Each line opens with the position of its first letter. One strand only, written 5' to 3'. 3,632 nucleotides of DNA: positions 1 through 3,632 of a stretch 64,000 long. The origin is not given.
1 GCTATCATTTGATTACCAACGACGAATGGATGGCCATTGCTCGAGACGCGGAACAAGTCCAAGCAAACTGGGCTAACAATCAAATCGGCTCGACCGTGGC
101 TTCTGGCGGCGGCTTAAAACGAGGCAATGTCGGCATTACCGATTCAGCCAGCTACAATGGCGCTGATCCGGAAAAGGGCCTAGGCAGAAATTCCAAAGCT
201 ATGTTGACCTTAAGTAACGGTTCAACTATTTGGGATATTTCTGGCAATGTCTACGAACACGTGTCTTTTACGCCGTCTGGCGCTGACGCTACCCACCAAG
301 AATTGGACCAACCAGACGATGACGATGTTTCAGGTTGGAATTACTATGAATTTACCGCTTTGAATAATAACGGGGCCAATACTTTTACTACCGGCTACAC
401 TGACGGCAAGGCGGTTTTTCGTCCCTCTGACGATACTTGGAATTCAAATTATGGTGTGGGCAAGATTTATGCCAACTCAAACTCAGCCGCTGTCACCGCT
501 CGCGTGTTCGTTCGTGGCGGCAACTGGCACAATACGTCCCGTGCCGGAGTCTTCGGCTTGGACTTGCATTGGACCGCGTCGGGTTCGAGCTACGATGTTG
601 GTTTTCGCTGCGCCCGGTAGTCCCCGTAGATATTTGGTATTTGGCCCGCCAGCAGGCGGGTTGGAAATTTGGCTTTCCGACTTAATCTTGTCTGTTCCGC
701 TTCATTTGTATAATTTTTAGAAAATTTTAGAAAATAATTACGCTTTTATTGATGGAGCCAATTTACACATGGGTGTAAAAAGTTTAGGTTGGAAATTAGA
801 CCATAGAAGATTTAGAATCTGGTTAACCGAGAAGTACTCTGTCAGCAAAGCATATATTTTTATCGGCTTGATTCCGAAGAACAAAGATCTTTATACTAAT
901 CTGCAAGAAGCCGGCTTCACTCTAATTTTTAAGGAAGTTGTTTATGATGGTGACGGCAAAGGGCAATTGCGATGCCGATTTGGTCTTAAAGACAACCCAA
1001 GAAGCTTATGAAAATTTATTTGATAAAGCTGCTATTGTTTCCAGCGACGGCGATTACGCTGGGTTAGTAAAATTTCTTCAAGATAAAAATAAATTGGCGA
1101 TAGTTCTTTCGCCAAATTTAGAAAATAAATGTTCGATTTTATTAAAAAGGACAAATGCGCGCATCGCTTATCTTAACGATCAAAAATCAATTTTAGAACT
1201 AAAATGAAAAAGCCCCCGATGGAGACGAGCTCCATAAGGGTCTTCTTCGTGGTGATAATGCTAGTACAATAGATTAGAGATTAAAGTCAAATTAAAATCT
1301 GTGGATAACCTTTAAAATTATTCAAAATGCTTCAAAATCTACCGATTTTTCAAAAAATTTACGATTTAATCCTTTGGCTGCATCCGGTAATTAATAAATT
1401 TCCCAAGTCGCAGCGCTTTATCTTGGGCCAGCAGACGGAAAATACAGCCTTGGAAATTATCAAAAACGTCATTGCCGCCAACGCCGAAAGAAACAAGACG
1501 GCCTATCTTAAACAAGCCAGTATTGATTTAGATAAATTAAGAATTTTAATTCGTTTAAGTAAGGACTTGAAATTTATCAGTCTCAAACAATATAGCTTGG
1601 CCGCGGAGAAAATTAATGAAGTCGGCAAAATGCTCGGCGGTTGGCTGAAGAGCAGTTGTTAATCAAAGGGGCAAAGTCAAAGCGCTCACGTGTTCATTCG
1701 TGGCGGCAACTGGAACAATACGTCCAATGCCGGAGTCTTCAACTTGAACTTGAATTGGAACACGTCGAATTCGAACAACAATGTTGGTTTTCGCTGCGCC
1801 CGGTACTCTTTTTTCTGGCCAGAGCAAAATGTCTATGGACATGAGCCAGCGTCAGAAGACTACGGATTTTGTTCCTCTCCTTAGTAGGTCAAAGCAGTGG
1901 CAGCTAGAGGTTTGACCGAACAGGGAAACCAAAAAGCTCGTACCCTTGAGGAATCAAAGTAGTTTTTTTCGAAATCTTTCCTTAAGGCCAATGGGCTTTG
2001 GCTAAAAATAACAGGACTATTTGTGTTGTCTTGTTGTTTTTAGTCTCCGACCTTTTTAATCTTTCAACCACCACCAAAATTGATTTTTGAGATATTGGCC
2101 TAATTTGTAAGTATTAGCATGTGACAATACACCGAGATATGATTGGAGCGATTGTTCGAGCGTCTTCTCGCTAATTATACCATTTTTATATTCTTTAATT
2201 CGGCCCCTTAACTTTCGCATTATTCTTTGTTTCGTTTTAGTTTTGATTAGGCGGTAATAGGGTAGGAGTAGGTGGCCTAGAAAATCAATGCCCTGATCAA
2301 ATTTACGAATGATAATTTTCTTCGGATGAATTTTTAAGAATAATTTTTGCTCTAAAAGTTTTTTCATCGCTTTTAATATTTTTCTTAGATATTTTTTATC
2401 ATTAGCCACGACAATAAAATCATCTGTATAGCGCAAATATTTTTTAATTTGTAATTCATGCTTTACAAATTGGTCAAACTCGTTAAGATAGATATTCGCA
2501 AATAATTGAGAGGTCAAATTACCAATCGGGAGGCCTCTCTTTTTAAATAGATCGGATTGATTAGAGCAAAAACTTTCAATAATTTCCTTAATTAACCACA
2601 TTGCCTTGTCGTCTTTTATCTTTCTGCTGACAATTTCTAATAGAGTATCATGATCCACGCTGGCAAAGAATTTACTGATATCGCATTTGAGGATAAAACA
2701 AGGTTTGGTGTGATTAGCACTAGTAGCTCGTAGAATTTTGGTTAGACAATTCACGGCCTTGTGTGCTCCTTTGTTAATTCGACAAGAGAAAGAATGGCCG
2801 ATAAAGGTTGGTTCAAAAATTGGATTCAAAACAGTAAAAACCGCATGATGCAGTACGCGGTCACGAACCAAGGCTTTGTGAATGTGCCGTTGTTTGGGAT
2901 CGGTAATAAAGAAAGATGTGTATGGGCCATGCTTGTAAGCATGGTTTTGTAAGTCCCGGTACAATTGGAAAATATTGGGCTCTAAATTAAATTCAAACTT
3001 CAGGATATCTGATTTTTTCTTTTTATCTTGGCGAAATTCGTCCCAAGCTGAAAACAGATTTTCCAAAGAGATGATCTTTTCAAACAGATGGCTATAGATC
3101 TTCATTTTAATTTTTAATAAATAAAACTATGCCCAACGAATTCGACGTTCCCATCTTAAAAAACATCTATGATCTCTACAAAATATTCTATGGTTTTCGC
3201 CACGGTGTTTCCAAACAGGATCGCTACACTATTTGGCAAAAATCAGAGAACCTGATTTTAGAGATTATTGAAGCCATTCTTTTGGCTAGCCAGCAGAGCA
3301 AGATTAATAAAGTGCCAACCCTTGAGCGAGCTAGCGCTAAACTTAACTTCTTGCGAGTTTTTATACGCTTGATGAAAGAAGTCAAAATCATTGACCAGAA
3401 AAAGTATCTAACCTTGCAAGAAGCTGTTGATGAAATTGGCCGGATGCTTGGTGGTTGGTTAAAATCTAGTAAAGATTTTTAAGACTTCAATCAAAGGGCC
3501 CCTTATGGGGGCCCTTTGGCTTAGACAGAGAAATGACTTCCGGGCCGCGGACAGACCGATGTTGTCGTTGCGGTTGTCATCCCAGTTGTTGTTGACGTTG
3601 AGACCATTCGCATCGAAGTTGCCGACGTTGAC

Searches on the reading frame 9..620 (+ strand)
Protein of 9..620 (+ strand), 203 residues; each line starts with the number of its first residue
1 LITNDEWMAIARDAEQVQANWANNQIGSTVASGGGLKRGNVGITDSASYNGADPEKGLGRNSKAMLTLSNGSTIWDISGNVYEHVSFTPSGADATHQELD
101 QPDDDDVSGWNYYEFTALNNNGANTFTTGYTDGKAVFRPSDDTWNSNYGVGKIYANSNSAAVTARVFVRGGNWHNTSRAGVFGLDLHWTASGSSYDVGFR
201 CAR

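Call 13: search_protein_families(library=pfam, proteins=[window:9-620:+], max_evalue=0.01)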
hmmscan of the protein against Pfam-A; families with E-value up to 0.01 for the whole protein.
window:9-620:+ (203 aa): 1 family
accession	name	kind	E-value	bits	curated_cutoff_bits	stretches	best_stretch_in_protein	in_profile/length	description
PF03781.23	FGE-sulfatase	-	0.0011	19.2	23.3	0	142-203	191-255/255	Sulfatase-modifying factor enzyme 1-like domain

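Call 47: find_homologous_proteins(query=window:9-620:+)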
Query window:9-620:+ (203 aa): 37 proteins with E <= 0.001 among 194 candidates.
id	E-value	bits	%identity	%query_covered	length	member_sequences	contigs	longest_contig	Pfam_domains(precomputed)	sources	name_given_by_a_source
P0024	1.0e-97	344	77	100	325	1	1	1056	-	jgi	-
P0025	4.7e-68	247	62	94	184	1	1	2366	-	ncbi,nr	ncbi:MAG: hypothetical protein NTY61_00525, partial [Candidatus Parcubacteria bacterium]|nr:hypothet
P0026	1.0e-44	171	49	97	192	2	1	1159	-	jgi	-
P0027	1.2e-42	164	55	85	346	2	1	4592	PF03781.23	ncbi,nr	ncbi:MAG: SUMF1/EgtB/PvdO family nonheme iron enzyme, partial [Candidatus Roizmanbacteria bacterium]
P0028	1.3e-42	164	45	100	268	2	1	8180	-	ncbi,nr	ncbi:MAG: hypothetical protein NTY61_00705, partial [Candidatus Parcubacteria bacterium]|nr:hypothet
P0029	7.6e-42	161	48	100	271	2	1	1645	PF03781.23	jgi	jgi:formylglycine-generating enzyme required for sulfatase activity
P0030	4.3e-41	159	48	100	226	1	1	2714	PF03781.23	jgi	-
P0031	1.1e-38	151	45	100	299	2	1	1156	PF03781.23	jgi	-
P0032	3.8e-38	149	49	92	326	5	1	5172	PF03781.23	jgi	-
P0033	4.1e-38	149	46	100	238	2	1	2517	PF03781.23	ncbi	-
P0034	2.0e-37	147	44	98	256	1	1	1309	-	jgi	jgi:formylglycine-generating enzyme required for sulfatase activity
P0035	1.8e-34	137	51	83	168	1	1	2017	PF03781.23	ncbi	-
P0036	3.1e-32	130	45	100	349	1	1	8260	-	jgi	-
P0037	6.6e-32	129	42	100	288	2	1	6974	PF03781.23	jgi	-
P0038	8.3e-32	129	46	100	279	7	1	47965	-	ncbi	ncbi:MAG: hypothetical protein WC118_01955, partial [Candidatus Paceibacterota bacterium]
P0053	4.7e-23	100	45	81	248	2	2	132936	-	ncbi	ncbi:MAG: hypothetical protein WCX24_00790, partial [Candidatus Paceibacterota bacterium]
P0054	7.1e-23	99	41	100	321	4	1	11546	PF07963.18,PF03781.23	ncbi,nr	ncbi:MAG: SUMF1/EgtB/PvdO family nonheme iron enzyme [Candidatus Pacebacteria bacterium]|nr:SUMF1/Eg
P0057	1.7e-18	85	61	42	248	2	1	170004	PF03781.23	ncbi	ncbi:MAG: SUMF1/EgtB/PvdO family nonheme iron enzyme [Minisyncoccales bacterium]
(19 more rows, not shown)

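Call 48: find_encoding_contigs(protein=P0038, flank=10000, max_places=1)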
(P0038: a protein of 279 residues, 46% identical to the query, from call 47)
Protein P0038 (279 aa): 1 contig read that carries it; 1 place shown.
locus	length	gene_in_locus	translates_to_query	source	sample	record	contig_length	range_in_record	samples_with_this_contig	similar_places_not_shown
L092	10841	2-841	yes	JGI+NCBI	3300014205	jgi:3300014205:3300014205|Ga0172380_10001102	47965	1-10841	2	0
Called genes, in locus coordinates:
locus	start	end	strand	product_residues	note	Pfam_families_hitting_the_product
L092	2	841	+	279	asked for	?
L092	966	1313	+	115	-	PF05635:23S_rRNA_IVP, PF22296:bAvd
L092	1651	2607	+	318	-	PF00078:RVT_1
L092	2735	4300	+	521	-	-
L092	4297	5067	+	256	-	PF14582:Metallophos_3 (faint), PF00149:Metallophos, PF12850:Metallophos_2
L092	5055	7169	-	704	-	PF17191:RecG_wedge, PF00176:SNF2-rel_dom (weak), PF00270:DEAD, PF04851:ResIII, PF00271:Helicase_C, PF22590:Cas3-like_C_2 (weak), PF19833:RecG_dom3_C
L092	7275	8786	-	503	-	PF20316:DUF6612 (weak)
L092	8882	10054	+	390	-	PF00266:Aminotran_5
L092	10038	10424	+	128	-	PF01592:NifU_N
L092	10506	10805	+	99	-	PF01555:N6_N4_Mtase (weak)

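Call 49: find_encoding_contigs(protein=P0053, flank=10000, max_places=1)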
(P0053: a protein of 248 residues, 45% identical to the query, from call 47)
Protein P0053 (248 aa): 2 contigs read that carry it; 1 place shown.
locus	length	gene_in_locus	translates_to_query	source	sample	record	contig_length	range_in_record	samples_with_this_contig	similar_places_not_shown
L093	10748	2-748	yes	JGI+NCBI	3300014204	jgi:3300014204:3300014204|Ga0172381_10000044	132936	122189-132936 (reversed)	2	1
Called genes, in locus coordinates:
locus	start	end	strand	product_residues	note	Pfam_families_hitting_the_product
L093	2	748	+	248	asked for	?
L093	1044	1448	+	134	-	PF02130:YbeY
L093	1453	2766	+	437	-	PF11104:PilM_2 (faint), PF02491:SHS2_FTSA, PF06723:MreB_Mbl (weak), PF14450:FtsA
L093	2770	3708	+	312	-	PF00091:Tubulin, PF12327:FtsZ_C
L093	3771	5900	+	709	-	PF03477:ATP-cone, PF13597:NRDD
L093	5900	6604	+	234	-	PF13353:Fer4_12, PF04055:Radical_SAM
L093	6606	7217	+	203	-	PF01694:Rhomboid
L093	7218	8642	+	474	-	PF13567:DUF4131, PF03772:Competence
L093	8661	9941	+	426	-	PF22053:DUF6938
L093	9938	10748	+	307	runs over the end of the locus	-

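Call 50: find_encoding_contigs(protein=P0057, flank=10000, max_places=1)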
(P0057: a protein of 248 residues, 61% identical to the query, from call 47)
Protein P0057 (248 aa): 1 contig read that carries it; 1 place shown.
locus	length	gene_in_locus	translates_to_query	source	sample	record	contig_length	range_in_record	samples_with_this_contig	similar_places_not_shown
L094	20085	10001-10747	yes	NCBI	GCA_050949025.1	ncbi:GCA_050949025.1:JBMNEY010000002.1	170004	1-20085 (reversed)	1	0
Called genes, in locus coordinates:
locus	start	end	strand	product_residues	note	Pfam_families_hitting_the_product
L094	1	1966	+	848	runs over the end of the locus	PF00690:Cation_ATPase_N, PF00122:E1-E2_ATPase, PF00702:Hydrolase, PF08282:Hydrolase_3 (faint), PF13246:Cation_ATPase, PF00689:Cation_ATPase_C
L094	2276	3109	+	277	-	PF07963:N_methyl, PF13385:Laminin_G_3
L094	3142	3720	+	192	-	PF02660:G3P_acyltransf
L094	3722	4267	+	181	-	PF01864:CarS-like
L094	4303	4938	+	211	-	PF05552:MS_channel_1st_1 (faint)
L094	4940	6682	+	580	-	PF02734:Dak2, PF21645:FakA-like_M, PF02645:DegV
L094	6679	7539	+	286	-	PF02645:DegV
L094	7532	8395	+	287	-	PF02645:DegV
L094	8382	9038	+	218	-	PF02660:G3P_acyltransf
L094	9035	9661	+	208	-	PF02660:G3P_acyltransf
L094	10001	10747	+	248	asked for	PF03781:FGE-sulfatase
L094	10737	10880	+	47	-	-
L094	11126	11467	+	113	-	PF05635:23S_rRNA_IVP (weak), PF22296:bAvd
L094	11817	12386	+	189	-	-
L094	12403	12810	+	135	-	PF00078:RVT_1 (weak)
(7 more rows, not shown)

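Call 51: find_encoding_contigs(protein=P0054, flank=10000, max_places=1)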
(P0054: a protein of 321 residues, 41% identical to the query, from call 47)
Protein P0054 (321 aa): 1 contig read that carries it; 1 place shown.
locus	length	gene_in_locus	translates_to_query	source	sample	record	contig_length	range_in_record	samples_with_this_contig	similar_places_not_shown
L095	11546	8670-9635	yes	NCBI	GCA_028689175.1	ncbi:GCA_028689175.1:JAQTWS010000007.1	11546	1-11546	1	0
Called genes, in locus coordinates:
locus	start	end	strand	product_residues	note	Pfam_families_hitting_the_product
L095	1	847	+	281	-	PF03462:PCRF, PF00472:RF-1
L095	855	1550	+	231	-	PF02463:SMC_N, PF13175:AAA_15 (faint), PF00005:ABC_tran, PF13304:AAA_21 (faint)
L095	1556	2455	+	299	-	PF18075:FtsX_ECD, PF02687:FtsX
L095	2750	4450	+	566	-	PF00270:DEAD, PF04851:ResIII, PF00271:Helicase_C, PF28538:Helicase_helical, PF03880:DbpA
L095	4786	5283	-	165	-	-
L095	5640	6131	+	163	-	PF03891:DUF333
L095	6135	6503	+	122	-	-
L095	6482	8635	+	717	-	PF13491:FtsK_4TM, PF17854:FtsK_alpha, PF01580:FtsK_SpoIIIE, PF09397:FtsK_gamma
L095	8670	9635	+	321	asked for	PF07963:N_methyl (weak), PF03781:FGE-sulfatase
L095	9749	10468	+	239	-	-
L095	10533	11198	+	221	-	PF01259:SAICAR_synt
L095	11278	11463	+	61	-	PF18917:LiaI-LiaF-like_TM1, PF22570:LiaF-TM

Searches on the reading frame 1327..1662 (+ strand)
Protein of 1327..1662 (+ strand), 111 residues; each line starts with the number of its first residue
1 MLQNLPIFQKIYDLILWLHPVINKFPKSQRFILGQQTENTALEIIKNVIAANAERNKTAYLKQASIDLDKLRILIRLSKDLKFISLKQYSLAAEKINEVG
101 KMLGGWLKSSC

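Call 13: search_protein_families(library=pfam, proteins=[window:1327-1662:+], max_evalue=0.01)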
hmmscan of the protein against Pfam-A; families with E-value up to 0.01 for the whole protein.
window:1327-1662:+ (111 aa): 2 families
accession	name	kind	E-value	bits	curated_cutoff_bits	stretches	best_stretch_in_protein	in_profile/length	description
PF22296.2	bAvd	-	7.4e-28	97.6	40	1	7-109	3-106/107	bAvd-like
PF05635.17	23S_rRNA_IVP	-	4.7e-11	43.3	33.8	1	4-104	2-105/106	23S rRNA-intervening sequence protein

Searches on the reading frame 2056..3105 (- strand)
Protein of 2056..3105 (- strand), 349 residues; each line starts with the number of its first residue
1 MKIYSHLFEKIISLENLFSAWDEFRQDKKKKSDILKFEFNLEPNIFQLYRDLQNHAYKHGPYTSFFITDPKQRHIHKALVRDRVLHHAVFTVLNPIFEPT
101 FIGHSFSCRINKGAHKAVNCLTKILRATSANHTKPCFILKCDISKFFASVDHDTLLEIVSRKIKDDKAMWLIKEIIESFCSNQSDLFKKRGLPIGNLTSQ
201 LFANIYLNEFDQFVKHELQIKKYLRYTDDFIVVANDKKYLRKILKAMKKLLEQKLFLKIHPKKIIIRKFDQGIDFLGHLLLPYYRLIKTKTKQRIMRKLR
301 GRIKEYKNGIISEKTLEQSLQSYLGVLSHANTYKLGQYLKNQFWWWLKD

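Call 13: search_protein_families(library=pfam, proteins=[window:2056-3105:-], max_evalue=0.01)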
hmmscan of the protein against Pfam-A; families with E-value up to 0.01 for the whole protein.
window:2056-3105:- (349 aa): 1 family
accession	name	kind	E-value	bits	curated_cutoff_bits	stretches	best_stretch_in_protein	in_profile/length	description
PF00078.32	RVT_1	-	3e-23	83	29.6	1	72-278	9-203/205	Reverse transcriptase (RNA-dependent DNA polymerase)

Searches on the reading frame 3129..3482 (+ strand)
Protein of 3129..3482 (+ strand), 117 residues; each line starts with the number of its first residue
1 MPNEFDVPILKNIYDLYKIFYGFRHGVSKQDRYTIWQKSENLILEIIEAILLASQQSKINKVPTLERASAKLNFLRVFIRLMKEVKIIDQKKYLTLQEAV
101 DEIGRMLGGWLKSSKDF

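Call 13: search_protein_families(library=pfam, proteins=[window:3129-3482:+], max_evalue=0.01)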
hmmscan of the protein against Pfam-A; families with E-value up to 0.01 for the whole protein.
window:3129-3482:+ (117 aa): 3 families
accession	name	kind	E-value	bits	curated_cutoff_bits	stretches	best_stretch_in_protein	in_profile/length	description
PF22296.2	bAvd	-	4.7e-19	69.3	40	1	9-113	3-106/107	bAvd-like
PF05635.17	23S_rRNA_IVP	-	1.3e-05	25.8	33.8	1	55-108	52-105/106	23S rRNA-intervening sequence protein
PF10858.15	DUF2659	-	0.0098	16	27.7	0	37-99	68-129/216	Protein of unknown function (DUF2659)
